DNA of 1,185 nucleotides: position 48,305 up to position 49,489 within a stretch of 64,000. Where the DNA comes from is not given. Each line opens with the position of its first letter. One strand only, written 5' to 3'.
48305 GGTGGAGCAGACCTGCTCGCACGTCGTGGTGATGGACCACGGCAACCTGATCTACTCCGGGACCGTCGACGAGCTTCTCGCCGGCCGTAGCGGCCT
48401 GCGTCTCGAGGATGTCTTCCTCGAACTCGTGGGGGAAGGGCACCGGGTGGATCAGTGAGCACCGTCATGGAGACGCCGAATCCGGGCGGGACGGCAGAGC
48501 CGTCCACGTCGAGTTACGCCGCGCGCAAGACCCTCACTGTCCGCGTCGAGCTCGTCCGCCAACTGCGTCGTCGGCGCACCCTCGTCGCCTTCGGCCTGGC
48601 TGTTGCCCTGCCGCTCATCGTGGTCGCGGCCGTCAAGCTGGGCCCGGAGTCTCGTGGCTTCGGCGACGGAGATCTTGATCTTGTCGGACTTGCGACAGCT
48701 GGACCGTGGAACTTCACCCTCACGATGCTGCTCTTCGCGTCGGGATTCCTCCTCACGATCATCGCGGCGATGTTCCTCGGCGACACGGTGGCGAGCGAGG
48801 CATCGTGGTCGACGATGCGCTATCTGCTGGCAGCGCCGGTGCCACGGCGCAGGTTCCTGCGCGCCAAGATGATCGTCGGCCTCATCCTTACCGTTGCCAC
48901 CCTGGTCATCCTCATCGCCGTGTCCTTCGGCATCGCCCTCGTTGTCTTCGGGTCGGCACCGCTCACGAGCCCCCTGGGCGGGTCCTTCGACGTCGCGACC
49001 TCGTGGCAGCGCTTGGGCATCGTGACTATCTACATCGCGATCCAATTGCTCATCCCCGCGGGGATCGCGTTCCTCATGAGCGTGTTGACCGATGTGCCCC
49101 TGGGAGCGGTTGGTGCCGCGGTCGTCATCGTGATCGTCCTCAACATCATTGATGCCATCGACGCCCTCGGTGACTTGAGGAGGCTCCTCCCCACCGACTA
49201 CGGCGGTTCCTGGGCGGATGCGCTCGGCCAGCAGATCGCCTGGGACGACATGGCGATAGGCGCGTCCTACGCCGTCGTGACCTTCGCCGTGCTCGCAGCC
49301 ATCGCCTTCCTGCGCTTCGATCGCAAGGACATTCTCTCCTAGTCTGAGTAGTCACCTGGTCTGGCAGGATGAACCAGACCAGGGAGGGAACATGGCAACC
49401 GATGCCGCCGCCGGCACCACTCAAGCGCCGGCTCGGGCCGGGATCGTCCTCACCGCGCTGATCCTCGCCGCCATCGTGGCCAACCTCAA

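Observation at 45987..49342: Exported CocE/NonD-type serine hydrolase fused through one TM helix to an ABC ATPase, with an ABC-2 permease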

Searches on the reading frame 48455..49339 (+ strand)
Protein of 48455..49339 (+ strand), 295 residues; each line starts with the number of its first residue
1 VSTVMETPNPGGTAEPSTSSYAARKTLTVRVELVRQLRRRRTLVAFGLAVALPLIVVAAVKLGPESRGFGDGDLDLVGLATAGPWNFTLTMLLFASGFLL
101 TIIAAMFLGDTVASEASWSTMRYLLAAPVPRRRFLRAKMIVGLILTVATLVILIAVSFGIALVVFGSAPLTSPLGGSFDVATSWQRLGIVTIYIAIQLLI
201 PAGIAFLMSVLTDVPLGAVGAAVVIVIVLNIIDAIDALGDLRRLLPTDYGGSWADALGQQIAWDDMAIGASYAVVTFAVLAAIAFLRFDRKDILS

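Call 3: search_protein_families(library=pfam, proteins=[window:48455-49339:+], max_evalue=0.01)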
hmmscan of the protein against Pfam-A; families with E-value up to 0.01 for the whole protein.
window:48455-49339:+ (295 aa): 3 families
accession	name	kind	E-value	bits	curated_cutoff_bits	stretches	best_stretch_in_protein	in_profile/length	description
PF12730.13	ABC2_membrane_4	-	7.8e-08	32.9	27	1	38-224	10-174/179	ABC-2 family transporter protein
PF12679.13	ABC2_membrane_2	-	2.9e-07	30.4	27.2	1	95-292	73-282/283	ABC-2 family transporter protein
PF12698.13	ABC2_membrane_3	-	0.008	15.7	31.6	0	91-228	163-280/347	ABC-2 family transporter protein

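Call 4: search_protein_families(library=ncbifam, proteins=[window:48455-49339:+], max_evalue=0.01)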
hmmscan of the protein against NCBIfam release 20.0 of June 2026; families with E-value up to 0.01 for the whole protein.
window:48455-49339:+ (295 aa): 0 families

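Call 35: search_solved_structures(query=window:48455-49339:+, max_evalue=10, show_alignments=0)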
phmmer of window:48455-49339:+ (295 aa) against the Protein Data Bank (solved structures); distinct sequences matched with E-value up to 10: 3.
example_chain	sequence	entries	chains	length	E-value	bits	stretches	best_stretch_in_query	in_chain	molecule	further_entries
3giw_A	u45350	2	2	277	0.64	12.8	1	191-253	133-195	Protein of unknown function DUF574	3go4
4m9a_A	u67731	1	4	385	0.83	12.4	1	232-274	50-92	Acyl-CoA dehydrogenase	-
3c1o_A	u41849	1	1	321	1.6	11.5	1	213-250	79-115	eugenol synthase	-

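Call 56: search_solved_structures(query=A2, max_evalue=10, show_alignments=0)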
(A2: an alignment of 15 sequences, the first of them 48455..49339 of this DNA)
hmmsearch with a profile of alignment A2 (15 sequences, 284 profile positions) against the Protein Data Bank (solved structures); distinct sequences matched with E-value up to 10: 0.
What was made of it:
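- Tried and rejected: Searches of solved-structure sequences found nothing, either with the single sequence or with a profile (calls 35, 56).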

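Call 57: search_protein_families(library=pfam, alignment_id=A2, max_evalue=0.01)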
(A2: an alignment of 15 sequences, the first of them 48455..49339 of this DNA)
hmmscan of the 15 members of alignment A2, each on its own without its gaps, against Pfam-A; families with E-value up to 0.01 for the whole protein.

A. member 1, window:48455-49339:+ (295 aa): 3 families
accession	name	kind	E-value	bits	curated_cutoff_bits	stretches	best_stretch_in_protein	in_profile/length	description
PF12730.13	ABC2_membrane_4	-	7.8e-08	32.9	27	1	38-224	10-174/179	ABC-2 family transporter protein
PF12679.13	ABC2_membrane_2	-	2.9e-07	30.4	27.2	1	95-292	73-282/283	ABC-2 family transporter protein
PF12698.13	ABC2_membrane_3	-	0.008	15.7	31.6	0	91-228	163-280/347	ABC-2 family transporter protein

B. families by the number of members that match (of 15 scanned): 4 families
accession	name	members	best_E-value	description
PF12679.13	ABC2_membrane_2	15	9.7e-13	ABC-2 family transporter protein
PF12730.13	ABC2_membrane_4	15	6.3e-12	ABC-2 family transporter protein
PF13346.12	ABC2_membrane_5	2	0.00049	ABC-2 family transporter protein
PF12698.13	ABC2_membrane_3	1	0.008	ABC-2 family transporter protein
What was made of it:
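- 48455..49342 (+): ABC-2 permease (295 aa, six TM helices), start overlapping the stop of the fusion gene. Pfam ABC2_membrane_4 and ABC2_membrane_2 (calls 3, 57).
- On ABC-2 / type-V ABC exporter: PF12730 and PF12679 are above cut-off here (call 3) and are matched at E <= 0.01 by all 15 orthologues tested (call 57).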

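Call 71: find_homologous_proteins(query=window:48455-49339:+, max_evalue=0.00001)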
Query window:48455-49339:+ (295 aa): 4236 proteins with E <= 0.00001 among 8000 candidates; the best 120 are listed.
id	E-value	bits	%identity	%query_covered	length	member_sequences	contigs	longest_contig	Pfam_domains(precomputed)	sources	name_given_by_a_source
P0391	4.5e-170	582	97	99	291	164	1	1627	PF10920.16,PF12730.14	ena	-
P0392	2.9e-152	524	88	100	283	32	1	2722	PF10920.16,PF12730.14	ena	-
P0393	9.9e-152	522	88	100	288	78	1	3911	PF10920.16,PF12730.14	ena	-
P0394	1.7e-151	522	88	100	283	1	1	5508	PF10920.16,PF12730.14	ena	-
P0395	4.1e-150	517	91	93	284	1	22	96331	PF12679.14,PF10920.16,PF12730.14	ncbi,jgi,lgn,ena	jgi:ABC-2 type transport system permease protein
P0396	7.2e-150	516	89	96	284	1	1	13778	PF12679.14,PF10920.16,PF12730.14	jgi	jgi:ABC-2 type transport system permease protein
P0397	8.0e-150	516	89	96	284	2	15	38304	PF12679.14,PF10920.16,PF12730.14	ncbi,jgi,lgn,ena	ncbi:MAG: ABC transporter permease [Candidatus Nanopelagicales bacterium]|jgi:ABC-2 type transport s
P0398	1.1e-149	516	90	93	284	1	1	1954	PF12679.14,PF10920.16,PF12730.14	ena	-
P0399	1.1e-149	516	89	96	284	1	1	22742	PF12679.14,PF10920.16,PF12730.14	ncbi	ncbi:MAG: ABC transporter permease [Candidatus Nanopelagicales bacterium]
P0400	1.1e-149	516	89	95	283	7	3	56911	PF12679.14,PF10920.16,PF12730.14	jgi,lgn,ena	jgi:ABC-2 type transport system permease protein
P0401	3.7e-149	514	89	96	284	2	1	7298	PF12679.14,PF10920.16,PF12730.14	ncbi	-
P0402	4.3e-148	510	85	99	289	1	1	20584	PF12679.14,PF10920.16,PF12730.14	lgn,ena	-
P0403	1.6e-147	508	89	94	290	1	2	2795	PF10920.16,PF12730.14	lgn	-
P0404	1.7e-147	508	86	96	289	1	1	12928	PF12679.14,PF10920.16,PF12730.14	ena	-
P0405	1.0e-146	506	87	96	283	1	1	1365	PF12679.14,PF10920.16,PF12730.14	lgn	-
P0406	1.6e-145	502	88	94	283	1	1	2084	PF10920.16,PF12730.14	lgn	-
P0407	2.0e-145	502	88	94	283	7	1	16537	PF10920.16,PF12730.14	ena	-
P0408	5.1e-145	500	88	94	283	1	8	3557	PF10920.16,PF12730.14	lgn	-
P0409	5.5e-145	500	87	94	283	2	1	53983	PF12679.14,PF10920.16,PF12730.14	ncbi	-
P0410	6.6e-145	500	85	96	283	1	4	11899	PF12679.14,PF10920.16,PF12730.14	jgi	jgi:ABC-2 type transport system permease protein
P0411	7.0e-145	500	88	94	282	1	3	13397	PF10920.16,PF12730.14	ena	-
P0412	7.2e-145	500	88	94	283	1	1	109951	PF10920.16,PF12730.14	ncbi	ncbi:MAG: ABC transporter permease [Candidatus Nanopelagicales bacterium]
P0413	8.3e-145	500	88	94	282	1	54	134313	PF10920.16,PF12730.14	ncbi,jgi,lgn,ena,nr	ncbi:MAG: ABC transporter permease [Candidatus Nanopelagicales bacterium]|jgi:ABC-2 type transport s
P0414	1.1e-144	499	88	94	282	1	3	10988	PF10920.16,PF12730.14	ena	-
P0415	1.5e-144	499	88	94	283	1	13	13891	PF10920.16,PF12730.14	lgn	-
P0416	2.5e-144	498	88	94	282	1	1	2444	PF10920.16,PF12730.14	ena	-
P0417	2.6e-144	498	88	94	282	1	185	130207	PF10920.16,PF12730.14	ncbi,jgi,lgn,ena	-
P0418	4.0e-144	497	88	94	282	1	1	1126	PF10920.16,PF12730.14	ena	-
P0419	6.3e-144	497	84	99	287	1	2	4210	PF12679.14,PF10920.16,PF12730.14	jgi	jgi:ABC-2 type transport system permease protein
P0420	1.1e-143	496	87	94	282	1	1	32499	PF10920.16,PF12730.14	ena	-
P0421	1.2e-143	496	87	94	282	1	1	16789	PF10920.16,PF12730.14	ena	-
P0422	1.3e-143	496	88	94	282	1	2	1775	PF12679.14,PF10920.16,PF12730.14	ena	-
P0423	2.9e-143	494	87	94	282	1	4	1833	PF10920.16,PF12730.14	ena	-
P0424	3.0e-143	494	87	94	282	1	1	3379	PF12679.14,PF10920.16,PF12730.14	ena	-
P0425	3.9e-143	494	87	94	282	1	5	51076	PF10920.16,PF12730.14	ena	-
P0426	4.3e-143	494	87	94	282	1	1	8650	PF10920.16,PF12730.14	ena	-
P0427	6.4e-143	493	87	94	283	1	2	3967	PF12679.14,PF10920.16,PF12730.14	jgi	jgi:ABC-2 type transport system permease protein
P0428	1.5e-142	492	87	94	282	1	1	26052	PF10920.16,PF12730.14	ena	-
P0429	2.4e-142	492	83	100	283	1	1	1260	PF12679.14,PF10920.16,PF12730.14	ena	-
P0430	2.8e-142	491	90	91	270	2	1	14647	PF12679.14,PF10920.16,PF12730.14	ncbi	ncbi:MAG: ABC transporter permease, partial [Candidatus Nanopelagicales bacterium]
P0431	1.9e-141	489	87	94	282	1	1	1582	PF10920.16,PF12730.14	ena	-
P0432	8.5e-135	467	81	96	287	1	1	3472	PF12679.14,PF10920.16,PF12730.14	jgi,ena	-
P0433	2.8e-134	465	82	95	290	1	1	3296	PF12679.14,PF10920.16,PF12730.14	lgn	-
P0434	2.9e-134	465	80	96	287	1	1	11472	PF10920.16,PF12730.14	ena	-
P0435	2.5e-126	439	77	95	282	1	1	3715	PF12679.14,PF10920.16,PF12730.14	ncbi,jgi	jgi:ABC-2 type transport system permease protein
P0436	1.9e-125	436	76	95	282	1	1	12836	PF12679.14,PF10920.16,PF12730.14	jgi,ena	jgi:ABC-2 type transport system permease protein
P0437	2.9e-125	435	74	99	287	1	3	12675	PF12679.14,PF10920.16,PF12730.14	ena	-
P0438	1.2e-124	433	77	94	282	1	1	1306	PF12679.14,PF10920.16,PF12730.14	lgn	-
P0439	1.2e-124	433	76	95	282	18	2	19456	PF10920.16,PF12730.14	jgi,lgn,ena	jgi:ABC-2 type transport system permease protein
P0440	8.8e-124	431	74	96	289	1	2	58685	PF12679.14,PF10920.16,PF12730.14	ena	-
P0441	1.5e-123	430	75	96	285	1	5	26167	PF12679.14,PF10920.16,PF12730.14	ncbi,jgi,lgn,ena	-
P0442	1.9e-123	430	74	95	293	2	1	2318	PF12679.14,PF10920.16,PF12730.14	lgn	-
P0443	2.3e-123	429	75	95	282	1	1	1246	PF10920.16,PF12730.14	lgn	-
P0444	1.5e-122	427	73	94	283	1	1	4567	PF12679.14,PF10920.16,PF12730.14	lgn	-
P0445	2.6e-122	426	75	96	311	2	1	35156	PF12679.14,PF10920.16,PF12730.14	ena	-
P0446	2.7e-122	426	75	96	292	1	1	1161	PF12679.14,PF10920.16,PF12730.14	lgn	-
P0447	2.8e-122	426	76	95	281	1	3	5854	PF12679.14,PF10920.16,PF12730.14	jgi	jgi:ABC-2 type transport system permease protein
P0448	5.0e-122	425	73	94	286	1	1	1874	PF12679.14,PF10920.16,PF12730.14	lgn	-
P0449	9.3e-122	424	74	94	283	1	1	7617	PF12679.14,PF10920.16,PF12730.14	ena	-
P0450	1.0e-121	424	74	96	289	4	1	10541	PF12679.14,PF10920.16,PF12730.14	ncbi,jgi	jgi:ABC-2 type transport system permease protein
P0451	3.3e-121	422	72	95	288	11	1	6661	PF12679.14,PF10920.16,PF12730.14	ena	-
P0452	3.7e-121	422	73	96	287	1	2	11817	PF10920.16,PF12730.14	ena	-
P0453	4.2e-121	422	75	95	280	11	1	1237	PF12679.14,PF10920.16,PF12730.14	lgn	-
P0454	5.3e-121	421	74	94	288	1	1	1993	PF12679.14,PF10920.16,PF12730.14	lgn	-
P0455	2.1e-120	420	73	96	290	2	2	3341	PF12679.14,PF10920.16,PF12730.14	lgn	-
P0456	2.6e-120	419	73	95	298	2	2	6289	PF12679.14,PF10920.16,PF12730.14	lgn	-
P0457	4.1e-120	419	74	97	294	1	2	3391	PF12679.14,PF10920.16,PF12730.14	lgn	-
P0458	4.8e-120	418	70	95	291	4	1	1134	PF12679.14,PF10920.16,PF12730.14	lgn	-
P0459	5.7e-120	418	73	94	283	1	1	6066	PF12679.14,PF10920.16,PF12730.14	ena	-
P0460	7.4e-120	418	74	94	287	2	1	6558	PF12679.14,PF10920.16,PF12730.14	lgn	-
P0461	1.3e-119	417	71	95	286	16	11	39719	PF12679.14,PF10920.16,PF12730.14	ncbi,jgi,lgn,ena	jgi:ABC-2 type transport system permease protein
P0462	1.4e-119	417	72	95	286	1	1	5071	PF12679.14,PF10920.16,PF12730.14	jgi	jgi:ABC-2 type transport system permease protein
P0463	1.5e-119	417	73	94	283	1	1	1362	PF12679.14,PF10920.16,PF12730.14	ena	-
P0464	1.9e-119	416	72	95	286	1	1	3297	PF12679.14,PF10920.16,PF12730.14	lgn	-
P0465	2.2e-119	416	72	95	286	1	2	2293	PF12679.14,PF10920.16,PF12730.14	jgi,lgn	jgi:ABC-2 type transport system permease protein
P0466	2.9e-119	416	73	96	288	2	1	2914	PF12679.14,PF10920.16,PF12730.14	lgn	-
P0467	4.6e-119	415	73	94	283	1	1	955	PF12679.14,PF10920.16,PF12730.14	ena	-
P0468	4.7e-119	415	74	95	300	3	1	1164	PF10920.16,PF12730.14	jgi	jgi:ABC-2 type transport system permease protein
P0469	6.6e-119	415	73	95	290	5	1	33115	PF12679.14,PF10920.16,PF12730.14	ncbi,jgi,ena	-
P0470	8.0e-119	414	73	94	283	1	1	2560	PF12679.14,PF10920.16,PF12730.14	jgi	jgi:ABC-2 type transport system permease protein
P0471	9.0e-119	414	72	94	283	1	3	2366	PF12679.14,PF10920.16,PF12730.14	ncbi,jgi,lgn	jgi:ABC-2 type transport system permease protein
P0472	1.4e-118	414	72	95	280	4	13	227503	PF12679.14,PF10920.16,PF12730.14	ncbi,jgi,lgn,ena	-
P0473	2.0e-118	413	72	94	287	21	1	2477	PF12679.14,PF10920.16,PF12730.14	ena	-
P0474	3.6e-118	412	72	95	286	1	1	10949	PF12679.14,PF10920.16,PF12730.14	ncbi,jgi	jgi:ABC-2 type transport system permease protein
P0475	4.3e-118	412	69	97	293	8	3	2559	PF12679.14,PF10920.16,PF12730.14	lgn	-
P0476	1.1e-117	411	72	94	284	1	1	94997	PF12679.14,PF10920.16,PF12730.14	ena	-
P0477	1.1e-117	411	71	94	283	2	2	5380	PF12679.14,PF10920.16,PF12730.14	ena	-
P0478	1.1e-117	411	69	97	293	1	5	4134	PF12679.14,PF10920.16,PF12730.14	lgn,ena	-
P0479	1.1e-117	411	68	96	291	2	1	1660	PF12679.14,PF10920.16,PF12730.14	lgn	-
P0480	1.4e-117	410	71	95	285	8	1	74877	PF12679.14,PF10920.16,PF12730.14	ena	-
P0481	2.1e-117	410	72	94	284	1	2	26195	PF12679.14,PF10920.16,PF12730.14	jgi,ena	-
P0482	2.2e-117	410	72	94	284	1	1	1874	PF12679.14,PF10920.16,PF12730.14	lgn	-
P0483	2.9e-117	409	71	96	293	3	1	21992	PF12679.14,PF10920.16,PF12730.14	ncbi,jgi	-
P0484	4.2e-117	409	71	94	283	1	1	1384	PF12679.14,PF10920.16,PF12730.14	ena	-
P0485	4.5e-117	409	71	95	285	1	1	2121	PF12679.14,PF10920.16,PF12730.14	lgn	-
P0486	4.9e-117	408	69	95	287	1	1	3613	PF12679.14,PF10920.16,PF12730.14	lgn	-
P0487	5.1e-117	408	72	94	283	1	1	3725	PF12679.14,PF10920.16,PF12730.14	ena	-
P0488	6.9e-117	408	68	94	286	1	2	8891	PF12679.14,PF10920.16,PF12730.14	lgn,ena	-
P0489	7.8e-117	408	68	97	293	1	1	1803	PF12679.14,PF10920.16,PF12730.14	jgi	-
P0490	2.1e-116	406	71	94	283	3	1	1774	PF12679.14,PF10920.16,PF12730.14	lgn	-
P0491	2.5e-116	406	69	95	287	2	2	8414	PF12679.14,PF10920.16,PF12730.14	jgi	-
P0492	3.0e-116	406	70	94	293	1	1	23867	PF12679.14,PF10920.16,PF12730.14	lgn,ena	-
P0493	3.4e-116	406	69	94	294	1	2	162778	PF12679.14,PF10920.16,PF12730.14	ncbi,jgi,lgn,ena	jgi:ABC-2 type transport system permease protein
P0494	4.2e-116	405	71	95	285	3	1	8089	PF10920.16,PF12730.14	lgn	-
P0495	4.3e-116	405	68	99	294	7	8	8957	PF12679.14,PF10920.16,PF12730.14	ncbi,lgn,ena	-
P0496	5.4e-116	405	69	98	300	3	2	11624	PF10920.16,PF12730.14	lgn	-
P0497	5.8e-116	405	71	94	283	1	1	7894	PF12679.14,PF10920.16,PF12730.14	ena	-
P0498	6.6e-116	405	71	96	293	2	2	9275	PF12679.14,PF10920.16,PF12730.14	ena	-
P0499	6.6e-116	405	69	94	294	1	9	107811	PF12679.14,PF10920.16,PF12730.14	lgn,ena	-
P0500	7.7e-116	405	71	95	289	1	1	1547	PF10920.16,PF12730.14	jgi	jgi:ABC-2 type transport system permease protein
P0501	8.7e-116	404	72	95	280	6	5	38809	PF12679.14,PF10920.16,PF12730.14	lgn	-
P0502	9.2e-116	404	68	94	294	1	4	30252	PF12679.14,PF10920.16,PF12730.14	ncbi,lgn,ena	ncbi:MAG: ABC transporter permease [Candidatus Nanopelagicales bacterium]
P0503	1.3e-115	404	69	97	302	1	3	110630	PF12679.14,PF10920.16,PF12730.14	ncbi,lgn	-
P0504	1.9e-115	403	73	91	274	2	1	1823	PF12679.14,PF10920.16,PF12730.14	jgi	jgi:ABC-2 type transport system permease protein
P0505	2.0e-115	403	76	89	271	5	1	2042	PF12679.14,PF10920.16,PF12730.14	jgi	jgi:ABC-2 type transport system permease protein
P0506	1.9e-114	400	71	95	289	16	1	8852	PF10920.16,PF12730.14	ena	-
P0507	2.6e-114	400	72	93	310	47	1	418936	PF12679.14,PF10920.16,PF12730.14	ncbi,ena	-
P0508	2.8e-114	399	69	93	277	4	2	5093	PF12679.14,PF10920.16,PF12730.14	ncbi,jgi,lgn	jgi:ABC-2 type transport system permease protein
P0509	3.1e-114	399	67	96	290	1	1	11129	PF12679.14,PF10920.16,PF12730.14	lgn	-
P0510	3.1e-114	399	69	95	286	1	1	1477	PF12679.14,PF10920.16,PF12730.14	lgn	-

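Call 82: predict_structure(alignment_id=A3)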
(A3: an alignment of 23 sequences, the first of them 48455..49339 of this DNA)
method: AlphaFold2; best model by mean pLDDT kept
length: 295 residues; sequences in the alignment: 23
mean_pLDDT: 68.1   pTM: 0.62
mean pLDDT of the five models: 68.1, 67.7, 63.7, 60.1, 59.1
residues with pLDDT >= 90: 0; 70-90: 149; 50-70: 105; < 50: 41
segments of 3 or more residues with pLDDT < 50: 1-3, 11-21, 66-86, 293-295
pLDDT, mean of each block of 10 residues (from residue 1): 50 47 64 83 81 72 48 43 48 60 64 61 61 81 82 79 69 65 79 78 78 74 78 65 66 65 81 84 78 51
secondary structure, 60 per line:
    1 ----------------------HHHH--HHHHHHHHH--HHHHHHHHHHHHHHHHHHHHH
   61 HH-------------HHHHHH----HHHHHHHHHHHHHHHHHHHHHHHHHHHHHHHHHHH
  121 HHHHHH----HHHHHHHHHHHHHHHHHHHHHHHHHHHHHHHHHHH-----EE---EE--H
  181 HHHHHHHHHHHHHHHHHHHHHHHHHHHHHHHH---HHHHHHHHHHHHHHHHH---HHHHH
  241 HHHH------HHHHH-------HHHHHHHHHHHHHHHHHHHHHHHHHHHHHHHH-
elements in order: H23-26 H29-37 H40-62 H76-81 H86-126 H131-165 H180-212 H216-232 H236-244 H251-255 H263-294
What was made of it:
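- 48455..49342 (+): In the AF2 model (pLDDT 68) I read six of the long helices as membrane-spanning (call 82).
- On ABC-2 / type-V ABC exporter: I read six membrane-spanning helices in the AF2 model (call 82).
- On FtsEX / MacB type-VII mechanotransmission ABC systems: The permease has six TM helices, belongs to the ABC-2 families and has only short outer loops (calls 3, 82).
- The extracellular loops of the permease are short, with no large ectodomain like that of FtsX or MacB (call 82).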

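Call 84: fold_search(model_id=the predicted structure, library=pdb)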
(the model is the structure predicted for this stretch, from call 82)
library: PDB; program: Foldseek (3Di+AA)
matches with E <= 10: 252; with E <= 0.001: 0
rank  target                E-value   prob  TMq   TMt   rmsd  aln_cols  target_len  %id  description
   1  7o17_D                8.0e-02  0.98  0.41  0.44   8.7       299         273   18  ABC transporter NosDFY E154Q, ATP-bound in lipid nanodisc (released 2022-04-13)
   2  7o0y_D                9.1e-02  0.99  0.45  0.48   7.6       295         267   18  ABC transporter NosDFY, nucleotide-free in GDN (released 2022-04-13)
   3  7qba_E                1.6e-01  0.96  0.41  0.45   8.4       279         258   16  CryoEM structure of the ABC transporter NosDFY complexed with nitrous oxide reductase NosZ (released 2022-08-03)
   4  6xjh_A                2.5e-01  0.97  0.43  0.48   7.9       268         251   14  PmtCD ABC exporter without the basket domain at C2 symmetry (released 2020-10-14)
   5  7znq_Y                2.6e-01  0.96  0.44  0.47   8.2       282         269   17  ABC transporter complex NosDFYL in GDN (released 2022-08-03)
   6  6xbd_H                3.5e-01  0.80  0.33  0.37  15.1       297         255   16  Cryo-EM structure of MlaFEDB in nanodiscs with phospholipid substrates (released 2020-07-01)
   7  7x8v_E                3.6e-01  0.14  0.13  0.18  20.3       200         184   14  Cooperative regulation of PBI1 and MAPKs controls WRKY45 transcription factor in rice immunity (released 2022-04-06)
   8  7r89_A                3.8e-01  0.77  0.37  0.22   9.4       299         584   10  The structure of human ABCG5/ABCG8 purified from yeast (released 2021-09-08)
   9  7r8b_A                4.9e-01  0.77  0.37  0.22   9.4       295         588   10  The structure of human ABCG5/ABCG8 supplemented with cholesterol (released 2021-09-08)
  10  7e7o_A                5.2e-01  0.47  0.31  0.07   9.7       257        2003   12  Cryo-EM structure of human ABCA4 in NRPE-bound state (released 2021-06-30)
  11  8yzp_A                5.6e-01  0.69  0.35  0.19   9.0       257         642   16  Tribolium castaneum ABCH-9C in complex with ceramide(d36:1) (released 2025-04-16)
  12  7e7q_A                6.4e-01  0.41  0.28  0.07   9.6       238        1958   13  Cryo-EM structure of human ABCA4 in ATP-bound state (released 2021-06-30)
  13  8wgb_B                6.4e-01  0.14  0.17  0.10  21.6       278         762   11  mGlu2-4 heterodimer bound with Gi (released 2024-10-30)
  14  5do7_C                6.7e-01  0.57  0.36  0.22   9.9       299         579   10  Crystal Structure of the Human Sterol Transporter ABCG5/ABCG8 (released 2016-05-11)
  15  7x8v_A                7.6e-01  0.10  0.12  0.17  20.3       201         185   12  Cooperative regulation of PBI1 and MAPKs controls WRKY45 transcription factor in rice immunity (released 2022-04-06)
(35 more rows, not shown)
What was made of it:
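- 48455..49342 (+): The best fold matches are NosY and PmtCD, and they are weak: E 0.08-0.25, probability 0.96-0.99 (call 84).
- On ABC-2 / type-V ABC exporter: The top matches are NosY, PmtCD, ABCG, ABCA and Wzm, but E is 0.08-1 and TM-score about 0.45, from a model with pLDDT 68 (calls 82, 84).
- Closest known: PmtCD and LanFEG-type ABC-2 exporters of membrane-active peptides. Same: PmtCD is a top fold match for the permease (call 84).
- The permease is closest to NosY and to PmtCD, an exporter of amphipathic peptides (call 84).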
